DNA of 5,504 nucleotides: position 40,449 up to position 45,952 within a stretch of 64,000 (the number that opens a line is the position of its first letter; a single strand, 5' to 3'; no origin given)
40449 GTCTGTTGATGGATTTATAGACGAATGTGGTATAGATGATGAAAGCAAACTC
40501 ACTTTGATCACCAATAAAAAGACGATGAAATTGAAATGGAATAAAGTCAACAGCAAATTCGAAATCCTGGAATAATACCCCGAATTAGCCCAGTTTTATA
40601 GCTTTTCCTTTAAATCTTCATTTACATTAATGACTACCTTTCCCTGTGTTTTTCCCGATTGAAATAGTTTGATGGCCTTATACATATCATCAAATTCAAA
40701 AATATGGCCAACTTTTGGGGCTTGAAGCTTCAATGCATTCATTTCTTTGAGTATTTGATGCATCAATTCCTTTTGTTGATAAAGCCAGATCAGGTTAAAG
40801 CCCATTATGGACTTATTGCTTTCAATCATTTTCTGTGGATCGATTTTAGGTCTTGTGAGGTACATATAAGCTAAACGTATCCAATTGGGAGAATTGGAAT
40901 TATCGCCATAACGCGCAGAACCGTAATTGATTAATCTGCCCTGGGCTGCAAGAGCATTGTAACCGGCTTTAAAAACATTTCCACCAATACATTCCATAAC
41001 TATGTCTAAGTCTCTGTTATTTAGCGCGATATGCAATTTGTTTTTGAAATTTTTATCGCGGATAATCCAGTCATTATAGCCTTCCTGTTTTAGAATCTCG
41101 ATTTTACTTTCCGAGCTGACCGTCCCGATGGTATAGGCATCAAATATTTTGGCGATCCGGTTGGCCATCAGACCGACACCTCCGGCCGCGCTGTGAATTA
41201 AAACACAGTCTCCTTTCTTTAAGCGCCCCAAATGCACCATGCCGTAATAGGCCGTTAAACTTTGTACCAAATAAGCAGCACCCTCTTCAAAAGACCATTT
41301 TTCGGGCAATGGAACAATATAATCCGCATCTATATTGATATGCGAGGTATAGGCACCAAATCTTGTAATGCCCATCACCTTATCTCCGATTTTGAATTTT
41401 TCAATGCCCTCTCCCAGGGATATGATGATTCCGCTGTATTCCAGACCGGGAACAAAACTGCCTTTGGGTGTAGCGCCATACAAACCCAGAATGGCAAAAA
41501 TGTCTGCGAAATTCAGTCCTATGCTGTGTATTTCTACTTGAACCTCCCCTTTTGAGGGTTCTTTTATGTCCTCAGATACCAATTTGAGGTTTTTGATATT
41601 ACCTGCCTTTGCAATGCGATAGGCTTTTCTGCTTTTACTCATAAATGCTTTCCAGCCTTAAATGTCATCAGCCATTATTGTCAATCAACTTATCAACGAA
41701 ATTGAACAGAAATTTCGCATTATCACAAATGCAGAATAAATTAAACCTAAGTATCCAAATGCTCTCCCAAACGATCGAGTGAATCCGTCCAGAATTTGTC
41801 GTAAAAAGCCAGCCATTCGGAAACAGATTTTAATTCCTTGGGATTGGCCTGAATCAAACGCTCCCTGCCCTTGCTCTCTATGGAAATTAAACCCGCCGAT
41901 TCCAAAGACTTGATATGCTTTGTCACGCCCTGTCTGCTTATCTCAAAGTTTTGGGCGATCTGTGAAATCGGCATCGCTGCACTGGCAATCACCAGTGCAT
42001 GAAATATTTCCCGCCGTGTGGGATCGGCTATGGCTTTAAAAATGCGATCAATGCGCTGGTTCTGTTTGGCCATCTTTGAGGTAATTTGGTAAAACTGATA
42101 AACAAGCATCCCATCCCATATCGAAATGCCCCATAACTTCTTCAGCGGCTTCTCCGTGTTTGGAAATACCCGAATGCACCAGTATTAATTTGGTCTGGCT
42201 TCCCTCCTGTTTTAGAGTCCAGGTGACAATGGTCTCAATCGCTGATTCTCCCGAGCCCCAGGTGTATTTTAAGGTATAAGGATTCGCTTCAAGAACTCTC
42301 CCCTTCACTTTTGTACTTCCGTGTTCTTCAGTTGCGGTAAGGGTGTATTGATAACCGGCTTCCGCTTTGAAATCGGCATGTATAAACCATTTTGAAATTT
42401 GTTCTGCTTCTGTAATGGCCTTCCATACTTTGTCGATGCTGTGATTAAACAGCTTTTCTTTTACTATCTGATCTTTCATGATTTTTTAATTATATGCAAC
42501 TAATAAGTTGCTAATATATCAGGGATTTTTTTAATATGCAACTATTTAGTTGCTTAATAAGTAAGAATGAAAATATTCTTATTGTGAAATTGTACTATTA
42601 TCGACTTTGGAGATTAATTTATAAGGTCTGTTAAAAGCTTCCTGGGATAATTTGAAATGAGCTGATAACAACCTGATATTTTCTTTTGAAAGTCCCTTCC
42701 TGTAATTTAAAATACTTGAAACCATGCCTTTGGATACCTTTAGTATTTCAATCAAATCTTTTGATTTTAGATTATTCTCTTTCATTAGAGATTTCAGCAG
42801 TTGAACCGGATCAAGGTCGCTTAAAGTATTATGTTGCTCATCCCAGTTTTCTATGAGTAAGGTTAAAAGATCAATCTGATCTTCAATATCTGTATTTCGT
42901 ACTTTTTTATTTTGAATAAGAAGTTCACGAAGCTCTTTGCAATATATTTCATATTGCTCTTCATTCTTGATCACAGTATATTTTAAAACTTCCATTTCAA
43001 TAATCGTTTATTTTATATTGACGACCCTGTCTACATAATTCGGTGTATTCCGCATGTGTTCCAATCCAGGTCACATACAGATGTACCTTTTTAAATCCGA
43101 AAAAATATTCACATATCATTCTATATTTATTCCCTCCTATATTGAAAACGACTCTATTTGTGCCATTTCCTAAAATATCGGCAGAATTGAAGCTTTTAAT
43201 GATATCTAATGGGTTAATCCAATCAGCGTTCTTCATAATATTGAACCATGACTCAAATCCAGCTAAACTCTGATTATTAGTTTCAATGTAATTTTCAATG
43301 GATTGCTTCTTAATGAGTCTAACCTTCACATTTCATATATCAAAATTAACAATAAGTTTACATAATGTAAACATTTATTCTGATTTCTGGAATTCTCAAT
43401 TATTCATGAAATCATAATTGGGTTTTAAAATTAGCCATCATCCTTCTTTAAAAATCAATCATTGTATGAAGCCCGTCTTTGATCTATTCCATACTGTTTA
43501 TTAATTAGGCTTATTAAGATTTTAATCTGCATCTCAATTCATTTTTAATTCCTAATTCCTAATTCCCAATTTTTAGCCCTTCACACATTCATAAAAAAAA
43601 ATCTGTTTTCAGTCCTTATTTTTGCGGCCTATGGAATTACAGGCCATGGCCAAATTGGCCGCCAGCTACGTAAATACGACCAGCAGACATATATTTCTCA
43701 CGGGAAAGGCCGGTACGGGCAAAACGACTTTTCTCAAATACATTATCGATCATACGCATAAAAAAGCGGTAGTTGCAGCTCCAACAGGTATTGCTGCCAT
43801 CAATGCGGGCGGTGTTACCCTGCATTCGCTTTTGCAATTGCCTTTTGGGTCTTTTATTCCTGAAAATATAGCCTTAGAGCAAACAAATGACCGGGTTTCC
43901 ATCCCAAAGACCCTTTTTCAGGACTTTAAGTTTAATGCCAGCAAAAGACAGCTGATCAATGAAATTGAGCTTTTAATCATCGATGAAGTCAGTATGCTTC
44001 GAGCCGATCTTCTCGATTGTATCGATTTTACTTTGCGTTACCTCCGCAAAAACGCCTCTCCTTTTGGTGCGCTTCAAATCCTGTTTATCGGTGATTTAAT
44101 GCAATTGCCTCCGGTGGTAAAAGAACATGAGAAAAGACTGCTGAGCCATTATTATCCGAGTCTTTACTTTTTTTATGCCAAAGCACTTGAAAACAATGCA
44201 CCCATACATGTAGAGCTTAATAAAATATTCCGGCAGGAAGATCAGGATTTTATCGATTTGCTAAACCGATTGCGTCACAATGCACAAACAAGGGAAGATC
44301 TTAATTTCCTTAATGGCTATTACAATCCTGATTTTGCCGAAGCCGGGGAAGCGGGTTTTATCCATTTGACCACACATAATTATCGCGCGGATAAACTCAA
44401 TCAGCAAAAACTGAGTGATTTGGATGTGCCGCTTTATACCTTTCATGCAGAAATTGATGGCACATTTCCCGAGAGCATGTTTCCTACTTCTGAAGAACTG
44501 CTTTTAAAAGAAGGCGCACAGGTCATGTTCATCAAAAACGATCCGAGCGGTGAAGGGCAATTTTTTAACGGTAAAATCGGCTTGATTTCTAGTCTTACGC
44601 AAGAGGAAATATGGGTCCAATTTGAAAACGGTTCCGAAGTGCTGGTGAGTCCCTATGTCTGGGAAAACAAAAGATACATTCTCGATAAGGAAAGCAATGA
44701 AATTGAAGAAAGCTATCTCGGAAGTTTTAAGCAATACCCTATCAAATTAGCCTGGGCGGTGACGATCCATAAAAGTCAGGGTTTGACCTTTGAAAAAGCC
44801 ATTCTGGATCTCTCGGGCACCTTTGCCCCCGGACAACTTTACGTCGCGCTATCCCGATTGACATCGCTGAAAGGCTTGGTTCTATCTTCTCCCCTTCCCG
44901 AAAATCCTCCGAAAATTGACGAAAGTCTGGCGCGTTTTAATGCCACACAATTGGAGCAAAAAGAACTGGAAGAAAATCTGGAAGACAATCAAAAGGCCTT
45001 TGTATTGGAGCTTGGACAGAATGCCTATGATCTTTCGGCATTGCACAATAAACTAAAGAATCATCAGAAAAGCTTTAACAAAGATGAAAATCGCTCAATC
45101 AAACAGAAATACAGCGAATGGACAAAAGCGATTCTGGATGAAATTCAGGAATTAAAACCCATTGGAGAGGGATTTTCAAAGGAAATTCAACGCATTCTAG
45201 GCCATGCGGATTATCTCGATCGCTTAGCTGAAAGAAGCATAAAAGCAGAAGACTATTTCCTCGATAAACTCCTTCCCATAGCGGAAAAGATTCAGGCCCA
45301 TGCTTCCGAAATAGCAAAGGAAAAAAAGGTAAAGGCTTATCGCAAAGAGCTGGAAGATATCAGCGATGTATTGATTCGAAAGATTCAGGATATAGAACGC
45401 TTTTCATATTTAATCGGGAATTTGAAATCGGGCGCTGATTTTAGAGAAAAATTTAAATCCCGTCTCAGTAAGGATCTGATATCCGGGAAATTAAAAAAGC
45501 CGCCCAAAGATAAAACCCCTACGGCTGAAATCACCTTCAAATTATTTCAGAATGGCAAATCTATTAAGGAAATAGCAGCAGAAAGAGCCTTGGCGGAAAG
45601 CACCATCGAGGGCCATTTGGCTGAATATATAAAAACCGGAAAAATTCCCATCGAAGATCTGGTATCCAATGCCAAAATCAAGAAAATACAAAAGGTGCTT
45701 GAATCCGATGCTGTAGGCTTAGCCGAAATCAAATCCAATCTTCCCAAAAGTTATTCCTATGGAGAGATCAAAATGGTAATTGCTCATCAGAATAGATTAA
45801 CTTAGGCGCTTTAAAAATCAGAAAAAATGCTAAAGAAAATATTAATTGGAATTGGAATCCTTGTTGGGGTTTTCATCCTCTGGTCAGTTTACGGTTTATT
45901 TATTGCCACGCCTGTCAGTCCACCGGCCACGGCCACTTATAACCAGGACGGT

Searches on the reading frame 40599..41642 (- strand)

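Call 54: search_protein_families(library=pfam, proteins=[window:40599-41642:-], max_evalue=0.001)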
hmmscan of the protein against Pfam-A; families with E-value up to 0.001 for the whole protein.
window:40599-41642:- (348 aa): 3 families
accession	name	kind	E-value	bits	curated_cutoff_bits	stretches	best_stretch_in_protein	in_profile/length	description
PF00107.32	ADH_zinc_N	-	6.2e-15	55.7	31.8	1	155-255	1-97/129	Zinc-binding dehydrogenase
PF08240.17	ADH_N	-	5.4e-12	46.3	23.5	1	31-114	2-104/104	Alcohol dehydrogenase GroES-like domain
PF13602.12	ADH_zinc_N_2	-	5.7e-11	43.9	27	1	207-338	19-134/134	Zinc-binding dehydrogenase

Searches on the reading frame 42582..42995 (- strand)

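Call 54: search_protein_families(library=pfam, proteins=[window:42582-42995:-], max_evalue=0.001)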
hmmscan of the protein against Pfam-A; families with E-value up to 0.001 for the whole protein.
window:42582-42995:- (138 aa): 1 family
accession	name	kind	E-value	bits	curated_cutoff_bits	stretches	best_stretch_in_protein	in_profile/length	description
PF01022.26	HTH_5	-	0.00089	19.5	22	0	64-93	5-33/47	Bacterial regulatory protein, arsR family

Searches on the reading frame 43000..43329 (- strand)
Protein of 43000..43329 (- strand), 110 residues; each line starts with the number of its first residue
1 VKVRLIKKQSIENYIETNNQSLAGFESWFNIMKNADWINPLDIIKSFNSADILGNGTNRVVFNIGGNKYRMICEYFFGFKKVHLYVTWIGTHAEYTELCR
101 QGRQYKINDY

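Call 54: search_protein_families(library=pfam, proteins=[window:43000-43329:-], max_evalue=0.001)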
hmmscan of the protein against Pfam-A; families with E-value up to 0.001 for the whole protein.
window:43000-43329:- (110 aa): 1 family
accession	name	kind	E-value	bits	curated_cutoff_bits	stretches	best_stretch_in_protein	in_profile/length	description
PF09907.15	HigB_toxin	-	4.9e-24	84.8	27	1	25-97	5-73/74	HigB_toxin, RelE-like toxic component of a toxin-antitoxin system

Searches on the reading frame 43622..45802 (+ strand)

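Call 54: search_protein_families(library=pfam, proteins=[window:43622-45802:+], max_evalue=0.001)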
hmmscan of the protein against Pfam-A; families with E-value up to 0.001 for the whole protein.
window:43622-45802:+ (727 aa): 12 families
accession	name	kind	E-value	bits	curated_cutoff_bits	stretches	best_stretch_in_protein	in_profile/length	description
PF05970.20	PIF1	-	6.6e-27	95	25.9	1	11-219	12-214/223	PIF1-like helicase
PF14493.12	HTH_40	-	9.6e-27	93.6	27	1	634-720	1-89/89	Helix-turn-helix domain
PF13245.12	AAA_19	-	1.9e-13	51.2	25.1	1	18-166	8-133/134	AAA domain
PF13604.12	AAA_30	-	2.6e-12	47.3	27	1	15-227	12-177/191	AAA domain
PF13401.12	AAA_22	-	1.6e-06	28.9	27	1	20-157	4-122/130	AAA domain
PF02689.20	Herpes_Helicase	-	6.4e-06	24.9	27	1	365-427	718-783/808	Helicase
PF02367.23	TsaE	-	0.00014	22.2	26.6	1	7-55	5-55/128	Threonylcarbamoyl adenosine biosynthesis protein TsaE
PF13538.12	UvrD_C_2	-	0.00014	22.1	27.4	1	376-412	1-44/52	UvrD-like helicase C-terminal domain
PF13479.12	AAA_24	-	0.0002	21.7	27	1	22-135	3-85/195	AAA domain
PF18335.7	SH3_13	-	0.00039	20.6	41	0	294-334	25-65/65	ATP-dependent RecD-like DNA helicase SH3 domain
PF01443.25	Viral_helicase1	-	0.00061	20.1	21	0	375-414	178-221/228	Viral superfamily 1 RNA helicase core domain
PF13191.12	AAA_16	-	0.00086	20.3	32.6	0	5-54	8-57/167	AAA ATPase domain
